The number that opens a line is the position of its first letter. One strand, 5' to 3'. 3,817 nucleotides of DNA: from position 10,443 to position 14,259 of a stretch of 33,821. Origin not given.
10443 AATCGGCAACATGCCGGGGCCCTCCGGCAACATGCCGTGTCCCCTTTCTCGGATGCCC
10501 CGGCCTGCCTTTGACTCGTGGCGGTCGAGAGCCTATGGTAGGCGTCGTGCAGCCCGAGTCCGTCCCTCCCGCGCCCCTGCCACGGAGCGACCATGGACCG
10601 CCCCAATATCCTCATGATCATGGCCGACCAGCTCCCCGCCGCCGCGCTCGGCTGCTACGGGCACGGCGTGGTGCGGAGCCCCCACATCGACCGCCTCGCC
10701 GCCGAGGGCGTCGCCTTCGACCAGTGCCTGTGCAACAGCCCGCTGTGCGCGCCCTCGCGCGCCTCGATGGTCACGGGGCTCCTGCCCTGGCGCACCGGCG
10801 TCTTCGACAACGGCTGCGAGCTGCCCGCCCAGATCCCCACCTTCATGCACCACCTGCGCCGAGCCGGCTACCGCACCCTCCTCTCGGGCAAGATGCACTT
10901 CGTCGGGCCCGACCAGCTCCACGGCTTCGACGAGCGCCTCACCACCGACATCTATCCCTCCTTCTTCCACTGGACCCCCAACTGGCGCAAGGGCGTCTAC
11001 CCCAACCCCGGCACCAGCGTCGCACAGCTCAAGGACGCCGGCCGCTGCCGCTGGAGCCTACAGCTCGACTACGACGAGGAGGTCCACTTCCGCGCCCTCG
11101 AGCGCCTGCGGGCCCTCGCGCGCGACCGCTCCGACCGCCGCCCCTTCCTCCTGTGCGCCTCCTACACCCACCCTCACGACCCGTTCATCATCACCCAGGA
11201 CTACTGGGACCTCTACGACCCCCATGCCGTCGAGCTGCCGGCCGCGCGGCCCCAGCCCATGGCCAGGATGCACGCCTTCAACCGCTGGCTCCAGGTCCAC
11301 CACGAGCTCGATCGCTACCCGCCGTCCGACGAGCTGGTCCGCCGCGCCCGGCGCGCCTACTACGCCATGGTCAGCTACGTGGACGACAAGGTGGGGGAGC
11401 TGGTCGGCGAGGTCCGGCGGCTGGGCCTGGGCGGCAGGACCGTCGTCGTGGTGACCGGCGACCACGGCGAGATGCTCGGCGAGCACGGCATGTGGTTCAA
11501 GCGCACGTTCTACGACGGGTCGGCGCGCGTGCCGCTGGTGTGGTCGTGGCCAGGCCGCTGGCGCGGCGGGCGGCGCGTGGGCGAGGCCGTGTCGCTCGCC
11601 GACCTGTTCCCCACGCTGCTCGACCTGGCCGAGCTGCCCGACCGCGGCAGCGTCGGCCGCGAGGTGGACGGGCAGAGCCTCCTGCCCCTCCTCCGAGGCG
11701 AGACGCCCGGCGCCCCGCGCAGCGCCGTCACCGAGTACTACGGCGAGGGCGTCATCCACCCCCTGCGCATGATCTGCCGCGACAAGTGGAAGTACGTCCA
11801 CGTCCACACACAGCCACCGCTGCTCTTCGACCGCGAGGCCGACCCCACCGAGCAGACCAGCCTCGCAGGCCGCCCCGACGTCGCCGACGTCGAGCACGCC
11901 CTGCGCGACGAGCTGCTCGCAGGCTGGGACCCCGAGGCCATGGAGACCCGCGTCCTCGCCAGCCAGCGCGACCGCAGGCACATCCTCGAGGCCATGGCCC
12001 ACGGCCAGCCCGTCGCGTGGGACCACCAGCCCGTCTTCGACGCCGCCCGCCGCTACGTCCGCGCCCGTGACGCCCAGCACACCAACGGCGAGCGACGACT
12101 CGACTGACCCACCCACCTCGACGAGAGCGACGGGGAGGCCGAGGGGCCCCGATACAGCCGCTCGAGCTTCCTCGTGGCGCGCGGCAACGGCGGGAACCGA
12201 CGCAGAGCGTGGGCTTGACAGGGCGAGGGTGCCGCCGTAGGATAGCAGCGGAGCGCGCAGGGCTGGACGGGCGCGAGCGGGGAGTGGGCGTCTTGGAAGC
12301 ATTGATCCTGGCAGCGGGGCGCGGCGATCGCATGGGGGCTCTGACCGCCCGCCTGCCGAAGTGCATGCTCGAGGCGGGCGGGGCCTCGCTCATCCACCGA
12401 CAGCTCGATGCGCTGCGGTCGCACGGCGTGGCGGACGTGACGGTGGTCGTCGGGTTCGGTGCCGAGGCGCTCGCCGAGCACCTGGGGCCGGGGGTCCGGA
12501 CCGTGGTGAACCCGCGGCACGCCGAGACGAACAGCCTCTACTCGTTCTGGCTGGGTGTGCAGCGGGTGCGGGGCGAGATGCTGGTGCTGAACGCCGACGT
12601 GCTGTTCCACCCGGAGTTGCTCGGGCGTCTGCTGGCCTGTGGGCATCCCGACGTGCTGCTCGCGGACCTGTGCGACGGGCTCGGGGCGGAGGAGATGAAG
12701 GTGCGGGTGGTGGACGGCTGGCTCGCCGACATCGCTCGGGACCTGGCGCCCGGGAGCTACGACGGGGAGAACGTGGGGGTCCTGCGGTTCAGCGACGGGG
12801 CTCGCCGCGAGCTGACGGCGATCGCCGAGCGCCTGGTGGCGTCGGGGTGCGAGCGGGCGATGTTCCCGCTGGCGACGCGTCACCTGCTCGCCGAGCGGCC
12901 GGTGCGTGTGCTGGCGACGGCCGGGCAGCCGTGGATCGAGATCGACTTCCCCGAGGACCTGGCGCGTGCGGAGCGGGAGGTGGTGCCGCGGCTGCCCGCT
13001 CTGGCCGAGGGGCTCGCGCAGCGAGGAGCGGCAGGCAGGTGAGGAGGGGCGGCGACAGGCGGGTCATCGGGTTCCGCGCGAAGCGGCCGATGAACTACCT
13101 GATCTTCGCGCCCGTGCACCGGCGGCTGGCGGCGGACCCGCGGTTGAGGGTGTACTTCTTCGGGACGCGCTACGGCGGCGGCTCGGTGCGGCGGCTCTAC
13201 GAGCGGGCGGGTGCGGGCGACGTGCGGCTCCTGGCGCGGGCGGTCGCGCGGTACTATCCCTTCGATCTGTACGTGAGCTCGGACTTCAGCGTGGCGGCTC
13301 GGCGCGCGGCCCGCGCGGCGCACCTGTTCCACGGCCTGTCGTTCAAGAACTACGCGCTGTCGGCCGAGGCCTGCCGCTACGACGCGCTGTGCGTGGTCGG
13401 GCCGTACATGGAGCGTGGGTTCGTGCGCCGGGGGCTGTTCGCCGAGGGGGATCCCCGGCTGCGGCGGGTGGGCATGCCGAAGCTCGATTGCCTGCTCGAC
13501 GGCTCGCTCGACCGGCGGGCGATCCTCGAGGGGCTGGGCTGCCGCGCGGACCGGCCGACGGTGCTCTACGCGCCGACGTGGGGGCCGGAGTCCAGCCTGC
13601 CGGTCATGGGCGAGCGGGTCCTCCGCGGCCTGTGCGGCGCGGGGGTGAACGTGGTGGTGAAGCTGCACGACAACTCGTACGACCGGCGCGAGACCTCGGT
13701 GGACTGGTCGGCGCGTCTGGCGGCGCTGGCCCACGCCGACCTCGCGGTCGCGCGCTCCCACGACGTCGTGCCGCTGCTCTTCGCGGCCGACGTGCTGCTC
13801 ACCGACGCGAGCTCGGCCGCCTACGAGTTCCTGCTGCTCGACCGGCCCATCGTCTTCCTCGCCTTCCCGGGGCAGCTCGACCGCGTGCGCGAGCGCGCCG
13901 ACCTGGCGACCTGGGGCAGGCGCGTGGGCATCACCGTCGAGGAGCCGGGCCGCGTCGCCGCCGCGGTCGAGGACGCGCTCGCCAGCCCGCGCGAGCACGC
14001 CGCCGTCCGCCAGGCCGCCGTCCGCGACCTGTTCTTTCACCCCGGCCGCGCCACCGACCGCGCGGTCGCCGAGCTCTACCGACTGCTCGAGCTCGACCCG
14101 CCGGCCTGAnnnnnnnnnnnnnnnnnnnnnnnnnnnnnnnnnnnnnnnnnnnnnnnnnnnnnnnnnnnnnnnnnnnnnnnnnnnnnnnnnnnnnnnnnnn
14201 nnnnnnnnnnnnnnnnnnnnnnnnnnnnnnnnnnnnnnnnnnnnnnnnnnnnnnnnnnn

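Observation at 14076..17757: Tandem asparagine-synthetase-fold genes with the catalytic N-terminal Cys replaced by Tyr: candidate glutamine-independent amide-forming enzymes of unknown substrate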

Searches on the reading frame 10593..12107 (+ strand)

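Call 7: search_protein_families(library=pfam, proteins=[window:10593-12107:+], max_evalue=0.001)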
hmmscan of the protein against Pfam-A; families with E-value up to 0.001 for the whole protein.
window:10593-12107:+ (504 aa): 4 families
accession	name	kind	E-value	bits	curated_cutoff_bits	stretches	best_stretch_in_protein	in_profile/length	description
PF00884.28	Sulfatase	-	3e-44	152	25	1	4-347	1-300/301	Sulfatase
PF16347.10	SGSH_C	-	3.2e-19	70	29.3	1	296-442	1-149/154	N-sulphoglucosamine sulphohydrolase, C-terminal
PF12411.13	Choline_sulf_C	-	1.1e-11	44.7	27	1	453-491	2-40/53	Choline sulfatase enzyme C terminal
PF01663.27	Phosphodiest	-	3.1e-10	40.6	23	1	7-292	2-220/342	Type I phosphodiesterase / nucleotide pyrophosphatase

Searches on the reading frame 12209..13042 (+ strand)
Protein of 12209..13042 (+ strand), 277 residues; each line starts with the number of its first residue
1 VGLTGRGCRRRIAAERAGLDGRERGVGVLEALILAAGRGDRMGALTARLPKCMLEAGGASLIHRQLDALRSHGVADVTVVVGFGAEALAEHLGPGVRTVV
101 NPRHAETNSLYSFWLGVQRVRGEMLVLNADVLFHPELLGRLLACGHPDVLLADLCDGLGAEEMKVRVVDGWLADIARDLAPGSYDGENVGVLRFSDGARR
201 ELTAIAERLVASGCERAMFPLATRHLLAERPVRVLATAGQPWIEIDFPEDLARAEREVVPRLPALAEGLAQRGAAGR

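Call 7: search_protein_families(library=pfam, proteins=[window:12209-13042:+], max_evalue=0.001)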
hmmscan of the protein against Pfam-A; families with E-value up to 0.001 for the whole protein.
window:12209-13042:+ (277 aa): 3 families
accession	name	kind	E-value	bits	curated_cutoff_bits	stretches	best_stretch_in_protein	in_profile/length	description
PF12804.13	NTP_transf_3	-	1.7e-17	64.5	27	1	31-146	1-112/160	MobA-like NTP transferase domain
PF00483.29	NTP_transferase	-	4.2e-08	33.5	21.2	1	31-135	2-115/245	Nucleotidyl transferase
PF01128.25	IspD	-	0.00025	21.3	27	1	31-82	3-51/221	2-C-methyl-D-erythritol 4-phosphate cytidylyltransferase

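Call 66: search_protein_families(library=ncbifam, proteins=[window:12209-13042:+], max_evalue=0.001)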
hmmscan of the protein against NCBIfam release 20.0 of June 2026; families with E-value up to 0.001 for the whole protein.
window:12209-13042:+ (277 aa): 27 families (the best 25 are shown)
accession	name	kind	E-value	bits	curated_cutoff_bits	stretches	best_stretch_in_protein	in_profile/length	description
TIGR03992.1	Arch_glmU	subfamily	1.1e-17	64.1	292.1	1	30-268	2-237/393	bifunctional sugar-1-phosphate nucleotidylyltransferase/acetyltransferase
NF041135.1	IPPtranDIPPsyn_Thcocales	equivalog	1.7e-17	63.5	580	1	30-259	2-218/419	bifunctional L-myo-inositol-1-phosphate cytidylyltransferase/CDP-L-myo-inositol myo-inositolphosphotransferase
NF045761.1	NAMPUrTaseMurU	equivalog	5.5e-14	52.6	250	1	30-102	2-74/226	N-acetylmuramate alpha-1-phosphate uridylyltransferase MurU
NF041313.1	UDPGP_AglF_Halo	equivalog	6.5e-14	52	400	1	30-137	2-112/234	UTP--glucose-1-phosphate uridylyltransferase AglF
NF045665.1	NTPtran_DVU1551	equivalog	2.1e-11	43.4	315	1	30-127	2-97/359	DVU_1551 family NTP transferase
NF038362.1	Sden_1164_fam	equivalog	1.3e-09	37.9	300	1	31-147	4-131/266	Sden_1164 family protein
NF010940.0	PRK14360.1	equivalog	5.5e-09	35.1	602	1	32-143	5-117/452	bifunctional UDP-N-acetylglucosamine diphosphorylase/glucosamine-1-phosphate N-acetyltransferase GlmU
TIGR03310.1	matur_MocA_YgfJ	equivalog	2.6e-08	34.1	186.45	1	31-130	2-99/188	molybdenum cofactor cytidylyltransferase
NF052502.1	man1P_GTase_Rv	exception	2.6e-08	33.1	440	1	30-100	2-72/352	mannose-1-phosphate guanylyltransferase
NF010934.1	PRK14354.1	equivalog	3.2e-08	32.5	450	1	31-107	2-75/447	bifunctional UDP-N-acetylglucosamine diphosphorylase/glucosamine-1-phosphate N-acetyltransferase GlmU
TIGR01173.1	glmU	equivalog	3.6e-08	32.7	366.85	1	30-143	2-115/452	bifunctional UDP-N-acetylglucosamine diphosphorylase/glucosamine-1-phosphate N-acetyltransferase GlmU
NF045697.1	MurNAcPUrMurU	equivalog_domain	4.1e-08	32.9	370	1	32-93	1-62/229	N-acetylmuramate alpha-1-phosphate uridylyltransferase MurU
NF010933.0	PRK14353.1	equivalog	1.4e-07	30.5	505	1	31-131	8-109/453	bifunctional UDP-N-acetylglucosamine diphosphorylase/glucosamine-1-phosphate N-acetyltransferase GlmU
NF010935.0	PRK14355.1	equivalog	1.6e-07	30.3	718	1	29-95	4-67/459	bifunctional UDP-N-acetylglucosamine diphosphorylase/glucosamine-1-phosphate N-acetyltransferase GlmU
NF010932.0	PRK14352.1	equivalog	5.9e-07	28.5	611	1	31-131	9-111/488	bifunctional UDP-N-acetylglucosamine diphosphorylase/glucosamine-1-phosphate N-acetyltransferase GlmU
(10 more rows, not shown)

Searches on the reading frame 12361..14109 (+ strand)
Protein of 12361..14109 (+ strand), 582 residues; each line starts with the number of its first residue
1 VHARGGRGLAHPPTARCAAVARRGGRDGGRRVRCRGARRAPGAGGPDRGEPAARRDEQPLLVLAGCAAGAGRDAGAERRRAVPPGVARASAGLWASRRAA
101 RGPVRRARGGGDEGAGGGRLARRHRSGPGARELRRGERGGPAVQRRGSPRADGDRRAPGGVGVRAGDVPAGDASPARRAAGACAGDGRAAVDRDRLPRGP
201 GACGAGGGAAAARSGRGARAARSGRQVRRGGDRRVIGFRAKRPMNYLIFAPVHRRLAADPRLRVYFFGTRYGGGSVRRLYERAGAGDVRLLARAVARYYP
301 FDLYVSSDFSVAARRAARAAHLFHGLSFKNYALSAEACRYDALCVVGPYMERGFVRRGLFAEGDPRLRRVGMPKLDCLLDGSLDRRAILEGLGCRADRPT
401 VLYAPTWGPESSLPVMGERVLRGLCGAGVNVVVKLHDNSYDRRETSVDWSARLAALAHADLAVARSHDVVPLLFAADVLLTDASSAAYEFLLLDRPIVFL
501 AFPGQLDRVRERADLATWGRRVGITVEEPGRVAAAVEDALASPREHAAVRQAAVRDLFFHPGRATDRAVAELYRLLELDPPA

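Call 7: search_protein_families(library=pfam, proteins=[window:12361-14109:+], max_evalue=0.001)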
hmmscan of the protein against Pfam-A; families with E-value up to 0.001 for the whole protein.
window:12361-14109:+ (582 aa): 1 family
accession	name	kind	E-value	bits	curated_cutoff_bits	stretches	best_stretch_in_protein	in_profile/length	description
PF04464.20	Glyphos_transf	-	2.4e-16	60.1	22.1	1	333-501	128-293/367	CDP-Glycerol:Poly(glycerophosphate) glycerophosphotransferase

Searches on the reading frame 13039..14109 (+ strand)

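Call 66: search_protein_families(library=ncbifam, proteins=[window:13039-14109:+], max_evalue=0.001)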
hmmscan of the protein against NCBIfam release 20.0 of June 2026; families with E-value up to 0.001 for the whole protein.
window:13039-14109:+ (356 aa): 2 families
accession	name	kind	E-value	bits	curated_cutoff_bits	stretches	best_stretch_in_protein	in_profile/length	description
NF041713.1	Tar_polymTarL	equivalog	5.6e-05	22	1000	1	235-277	451-493/562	teichoic acid ribitol-phosphate polymerase TarL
NF041712.1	techglyph_taseTarF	equivalog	0.00022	20.4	550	0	237-277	275-315/388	teichoic acid glycerol-phosphate transferase TarF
